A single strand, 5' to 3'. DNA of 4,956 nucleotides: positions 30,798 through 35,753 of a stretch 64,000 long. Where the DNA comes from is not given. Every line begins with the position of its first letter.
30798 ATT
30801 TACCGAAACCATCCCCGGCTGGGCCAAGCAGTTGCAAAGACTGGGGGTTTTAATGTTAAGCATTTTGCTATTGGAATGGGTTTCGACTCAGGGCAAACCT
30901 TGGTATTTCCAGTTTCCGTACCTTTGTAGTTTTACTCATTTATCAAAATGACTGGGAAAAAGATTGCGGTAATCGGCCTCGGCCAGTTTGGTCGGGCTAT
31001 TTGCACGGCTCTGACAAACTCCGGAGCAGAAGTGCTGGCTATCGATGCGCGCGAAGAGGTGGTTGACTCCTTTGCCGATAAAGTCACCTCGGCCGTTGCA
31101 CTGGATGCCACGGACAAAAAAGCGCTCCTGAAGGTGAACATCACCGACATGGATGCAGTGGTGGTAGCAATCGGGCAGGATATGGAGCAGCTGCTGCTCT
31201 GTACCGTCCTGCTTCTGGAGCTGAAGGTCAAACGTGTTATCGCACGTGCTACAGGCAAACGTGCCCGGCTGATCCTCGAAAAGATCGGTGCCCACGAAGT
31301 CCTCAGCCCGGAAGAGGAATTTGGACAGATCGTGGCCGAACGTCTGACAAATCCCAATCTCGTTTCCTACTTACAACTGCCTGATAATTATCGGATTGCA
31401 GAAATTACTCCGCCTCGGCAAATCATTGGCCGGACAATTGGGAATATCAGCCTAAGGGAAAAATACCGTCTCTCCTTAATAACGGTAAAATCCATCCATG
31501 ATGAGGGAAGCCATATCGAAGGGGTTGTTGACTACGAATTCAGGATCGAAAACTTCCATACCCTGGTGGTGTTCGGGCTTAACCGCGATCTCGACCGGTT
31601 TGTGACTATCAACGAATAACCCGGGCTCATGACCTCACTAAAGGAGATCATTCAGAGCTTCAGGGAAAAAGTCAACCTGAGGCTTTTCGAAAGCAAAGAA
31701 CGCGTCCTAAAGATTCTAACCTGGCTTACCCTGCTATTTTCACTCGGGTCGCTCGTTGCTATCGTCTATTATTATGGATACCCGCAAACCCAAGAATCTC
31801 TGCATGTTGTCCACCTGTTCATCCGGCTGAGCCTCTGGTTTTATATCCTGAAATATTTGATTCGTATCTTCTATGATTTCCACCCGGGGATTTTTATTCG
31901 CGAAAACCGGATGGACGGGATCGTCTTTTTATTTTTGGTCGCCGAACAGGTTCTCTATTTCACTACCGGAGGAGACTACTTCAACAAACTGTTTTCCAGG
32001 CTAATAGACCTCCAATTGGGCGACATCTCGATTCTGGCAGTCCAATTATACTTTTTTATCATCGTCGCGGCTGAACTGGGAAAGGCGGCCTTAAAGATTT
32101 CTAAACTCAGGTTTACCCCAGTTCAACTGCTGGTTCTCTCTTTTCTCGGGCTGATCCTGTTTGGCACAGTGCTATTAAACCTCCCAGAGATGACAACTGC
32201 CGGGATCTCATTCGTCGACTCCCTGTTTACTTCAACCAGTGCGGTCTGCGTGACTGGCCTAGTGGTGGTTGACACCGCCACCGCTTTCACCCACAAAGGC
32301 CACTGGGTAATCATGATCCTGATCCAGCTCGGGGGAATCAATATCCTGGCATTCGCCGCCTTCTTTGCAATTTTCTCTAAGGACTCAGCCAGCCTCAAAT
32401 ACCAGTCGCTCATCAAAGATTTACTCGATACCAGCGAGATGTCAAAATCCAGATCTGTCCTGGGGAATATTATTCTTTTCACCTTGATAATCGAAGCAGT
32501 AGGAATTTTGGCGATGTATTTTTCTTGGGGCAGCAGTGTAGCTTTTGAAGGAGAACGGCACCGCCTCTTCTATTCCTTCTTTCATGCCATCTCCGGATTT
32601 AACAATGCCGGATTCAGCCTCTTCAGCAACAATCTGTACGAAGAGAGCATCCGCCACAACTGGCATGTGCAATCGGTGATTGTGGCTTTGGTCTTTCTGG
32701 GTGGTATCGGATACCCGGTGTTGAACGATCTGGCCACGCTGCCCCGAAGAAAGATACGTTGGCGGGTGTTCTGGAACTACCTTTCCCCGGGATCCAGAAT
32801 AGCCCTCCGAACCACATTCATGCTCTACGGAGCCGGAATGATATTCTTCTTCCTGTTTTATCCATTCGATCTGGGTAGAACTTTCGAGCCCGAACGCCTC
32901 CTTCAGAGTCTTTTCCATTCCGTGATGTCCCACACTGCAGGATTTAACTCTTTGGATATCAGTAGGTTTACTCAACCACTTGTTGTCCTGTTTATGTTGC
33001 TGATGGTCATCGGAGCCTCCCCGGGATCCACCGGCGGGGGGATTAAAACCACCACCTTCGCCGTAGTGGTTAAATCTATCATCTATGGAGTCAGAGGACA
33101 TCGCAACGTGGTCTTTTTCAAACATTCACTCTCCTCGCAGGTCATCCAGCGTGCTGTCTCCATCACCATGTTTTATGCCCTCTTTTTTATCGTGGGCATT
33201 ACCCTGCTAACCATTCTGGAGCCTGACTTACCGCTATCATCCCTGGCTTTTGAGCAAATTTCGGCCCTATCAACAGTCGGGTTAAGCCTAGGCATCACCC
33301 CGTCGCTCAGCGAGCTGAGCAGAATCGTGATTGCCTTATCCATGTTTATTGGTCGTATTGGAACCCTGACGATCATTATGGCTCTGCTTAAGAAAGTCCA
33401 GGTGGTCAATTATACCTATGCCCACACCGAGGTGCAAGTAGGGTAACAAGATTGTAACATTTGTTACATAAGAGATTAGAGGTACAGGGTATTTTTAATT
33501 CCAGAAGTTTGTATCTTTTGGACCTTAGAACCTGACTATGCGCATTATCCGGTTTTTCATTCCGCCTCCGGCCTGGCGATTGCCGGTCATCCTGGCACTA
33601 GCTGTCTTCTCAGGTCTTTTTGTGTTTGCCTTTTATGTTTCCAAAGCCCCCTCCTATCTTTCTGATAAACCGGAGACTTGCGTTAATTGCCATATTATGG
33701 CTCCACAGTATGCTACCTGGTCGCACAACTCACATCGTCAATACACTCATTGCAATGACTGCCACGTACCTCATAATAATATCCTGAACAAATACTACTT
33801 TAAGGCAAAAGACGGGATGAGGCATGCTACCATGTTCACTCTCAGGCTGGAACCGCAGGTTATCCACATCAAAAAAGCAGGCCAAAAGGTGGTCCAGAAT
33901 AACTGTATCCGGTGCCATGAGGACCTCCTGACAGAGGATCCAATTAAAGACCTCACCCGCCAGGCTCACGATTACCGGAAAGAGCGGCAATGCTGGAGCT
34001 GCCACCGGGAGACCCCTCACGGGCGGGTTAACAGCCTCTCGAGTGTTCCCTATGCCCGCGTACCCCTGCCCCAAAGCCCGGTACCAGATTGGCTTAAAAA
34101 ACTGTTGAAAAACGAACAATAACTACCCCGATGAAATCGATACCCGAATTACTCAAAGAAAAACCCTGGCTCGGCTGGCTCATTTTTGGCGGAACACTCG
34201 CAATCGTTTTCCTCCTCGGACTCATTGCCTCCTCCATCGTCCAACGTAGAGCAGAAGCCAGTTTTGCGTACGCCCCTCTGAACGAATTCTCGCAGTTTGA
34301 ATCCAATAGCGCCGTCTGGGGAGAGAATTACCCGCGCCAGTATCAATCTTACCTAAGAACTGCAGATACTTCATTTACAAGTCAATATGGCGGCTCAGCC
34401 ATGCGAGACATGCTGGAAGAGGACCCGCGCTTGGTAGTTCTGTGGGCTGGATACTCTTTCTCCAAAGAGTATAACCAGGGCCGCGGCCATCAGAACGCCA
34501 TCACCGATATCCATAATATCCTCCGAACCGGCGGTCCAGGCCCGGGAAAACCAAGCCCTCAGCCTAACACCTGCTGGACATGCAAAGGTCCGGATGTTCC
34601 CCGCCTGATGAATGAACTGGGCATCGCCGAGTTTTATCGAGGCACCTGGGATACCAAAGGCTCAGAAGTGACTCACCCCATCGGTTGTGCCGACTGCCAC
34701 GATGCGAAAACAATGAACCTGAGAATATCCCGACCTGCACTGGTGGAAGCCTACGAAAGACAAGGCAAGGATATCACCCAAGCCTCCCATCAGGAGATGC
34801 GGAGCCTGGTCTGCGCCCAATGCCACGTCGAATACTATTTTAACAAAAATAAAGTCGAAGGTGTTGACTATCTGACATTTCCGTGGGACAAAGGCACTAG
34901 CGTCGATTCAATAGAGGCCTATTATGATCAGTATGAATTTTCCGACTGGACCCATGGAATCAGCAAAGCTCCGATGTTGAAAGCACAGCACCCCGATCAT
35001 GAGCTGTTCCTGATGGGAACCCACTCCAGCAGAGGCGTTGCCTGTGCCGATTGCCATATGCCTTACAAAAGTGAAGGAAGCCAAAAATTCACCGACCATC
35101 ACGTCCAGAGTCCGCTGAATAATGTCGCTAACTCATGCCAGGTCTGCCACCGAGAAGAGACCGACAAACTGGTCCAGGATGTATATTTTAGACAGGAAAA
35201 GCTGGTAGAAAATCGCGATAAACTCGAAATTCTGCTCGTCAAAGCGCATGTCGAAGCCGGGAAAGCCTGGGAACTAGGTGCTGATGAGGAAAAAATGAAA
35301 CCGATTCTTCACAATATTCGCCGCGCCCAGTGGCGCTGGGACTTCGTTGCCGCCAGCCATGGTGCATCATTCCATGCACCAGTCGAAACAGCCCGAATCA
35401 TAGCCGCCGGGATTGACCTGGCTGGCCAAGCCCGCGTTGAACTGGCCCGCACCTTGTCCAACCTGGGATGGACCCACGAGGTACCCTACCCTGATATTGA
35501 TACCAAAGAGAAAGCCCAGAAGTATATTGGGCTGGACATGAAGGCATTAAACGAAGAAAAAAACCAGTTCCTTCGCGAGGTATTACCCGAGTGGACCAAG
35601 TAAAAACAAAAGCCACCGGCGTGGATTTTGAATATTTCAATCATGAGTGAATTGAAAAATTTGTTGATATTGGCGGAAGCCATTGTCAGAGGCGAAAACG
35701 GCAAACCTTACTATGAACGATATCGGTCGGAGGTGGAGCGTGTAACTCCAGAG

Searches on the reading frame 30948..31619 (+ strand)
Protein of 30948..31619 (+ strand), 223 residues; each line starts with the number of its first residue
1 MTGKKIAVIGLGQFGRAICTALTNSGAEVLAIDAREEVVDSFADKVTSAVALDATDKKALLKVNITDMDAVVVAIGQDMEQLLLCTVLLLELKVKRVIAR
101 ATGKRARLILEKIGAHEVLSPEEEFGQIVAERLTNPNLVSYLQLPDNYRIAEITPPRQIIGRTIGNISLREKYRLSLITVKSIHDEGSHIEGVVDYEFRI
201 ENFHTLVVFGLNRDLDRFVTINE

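Call 15: search_protein_families(library=pfam, proteins=[window:30948-31619:+], max_evalue=0.00001)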
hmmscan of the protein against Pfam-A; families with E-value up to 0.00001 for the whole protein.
window:30948-31619:+ (223 aa): 2 families
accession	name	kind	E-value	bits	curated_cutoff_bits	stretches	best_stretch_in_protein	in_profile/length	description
PF02254.24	TrkA_N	-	2.2e-26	92.9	23.8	1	6-121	1-116/116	TrkA-N domain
PF03807.23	F420_oxidored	-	6e-06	27.2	21.6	0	5-75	1-67/94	NADP oxidoreductase coenzyme F420-dependent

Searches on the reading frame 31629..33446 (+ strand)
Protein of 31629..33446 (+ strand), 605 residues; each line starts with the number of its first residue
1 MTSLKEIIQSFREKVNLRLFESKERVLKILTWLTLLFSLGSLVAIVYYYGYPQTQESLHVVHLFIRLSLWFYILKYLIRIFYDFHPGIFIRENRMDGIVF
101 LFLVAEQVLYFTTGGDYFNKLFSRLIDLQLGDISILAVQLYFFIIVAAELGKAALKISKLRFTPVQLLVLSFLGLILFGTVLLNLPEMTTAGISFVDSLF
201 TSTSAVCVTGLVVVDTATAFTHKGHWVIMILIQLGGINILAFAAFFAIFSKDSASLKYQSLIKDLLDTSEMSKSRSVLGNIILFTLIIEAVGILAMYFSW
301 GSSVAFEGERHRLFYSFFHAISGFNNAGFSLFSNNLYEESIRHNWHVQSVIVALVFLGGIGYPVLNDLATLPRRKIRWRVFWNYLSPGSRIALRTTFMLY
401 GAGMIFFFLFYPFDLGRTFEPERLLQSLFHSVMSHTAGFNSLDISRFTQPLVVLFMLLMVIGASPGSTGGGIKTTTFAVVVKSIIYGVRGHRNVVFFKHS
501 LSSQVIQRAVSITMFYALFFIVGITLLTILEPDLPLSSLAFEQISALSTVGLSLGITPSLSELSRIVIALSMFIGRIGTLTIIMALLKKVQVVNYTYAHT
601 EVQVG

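Call 16: search_protein_families(library=pfam, proteins=[window:31629-33446:+], max_evalue=0.00001)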
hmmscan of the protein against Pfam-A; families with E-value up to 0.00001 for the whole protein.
window:31629-33446:+ (605 aa): 1 family
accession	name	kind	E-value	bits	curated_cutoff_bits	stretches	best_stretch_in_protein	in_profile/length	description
PF02386.22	TrkH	-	3.1e-55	188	27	1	189-588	57-492/502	Cation transport protein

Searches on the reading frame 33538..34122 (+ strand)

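Call 16: search_protein_families(library=pfam, proteins=[window:33538-34122:+], max_evalue=0.00001)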
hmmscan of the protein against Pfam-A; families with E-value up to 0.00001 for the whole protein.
window:33538-34122:+ (194 aa): 1 family
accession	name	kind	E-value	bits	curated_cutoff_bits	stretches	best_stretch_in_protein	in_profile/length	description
PF03264.19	Cytochrom_NNT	-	8.3e-10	39.1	24.1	1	19-163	11-171/174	NapC/NirT cytochrome c family, N-terminal region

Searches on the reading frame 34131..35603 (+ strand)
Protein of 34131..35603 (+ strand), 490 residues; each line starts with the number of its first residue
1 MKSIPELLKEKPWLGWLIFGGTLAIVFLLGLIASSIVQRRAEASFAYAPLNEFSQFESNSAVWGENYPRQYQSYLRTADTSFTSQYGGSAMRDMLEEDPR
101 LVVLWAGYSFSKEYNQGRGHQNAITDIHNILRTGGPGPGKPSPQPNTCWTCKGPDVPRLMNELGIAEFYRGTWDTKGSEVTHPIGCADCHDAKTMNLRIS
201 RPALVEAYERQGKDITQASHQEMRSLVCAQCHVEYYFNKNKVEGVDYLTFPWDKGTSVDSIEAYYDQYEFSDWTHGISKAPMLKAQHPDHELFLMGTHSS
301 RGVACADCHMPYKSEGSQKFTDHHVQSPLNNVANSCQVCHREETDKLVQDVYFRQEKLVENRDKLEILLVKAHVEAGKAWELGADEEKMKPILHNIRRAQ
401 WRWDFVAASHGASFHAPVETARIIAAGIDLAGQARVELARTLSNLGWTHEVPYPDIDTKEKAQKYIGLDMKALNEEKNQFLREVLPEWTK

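Call 16: search_protein_families(library=pfam, proteins=[window:34131-35603:+], max_evalue=0.00001)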
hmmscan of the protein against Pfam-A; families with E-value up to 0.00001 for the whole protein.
window:34131-35603:+ (490 aa): 2 families
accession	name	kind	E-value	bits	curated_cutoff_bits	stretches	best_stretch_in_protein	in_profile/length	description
PF02335.20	Cytochrom_C552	-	3.1e-172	573.9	24.1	1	59-490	1-432/438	Cytochrome c552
PF14522.11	Cytochrome_C7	-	1.3e-07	31.8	24.8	0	297-346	7-54/67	Cytochrome c7 and related cytochrome c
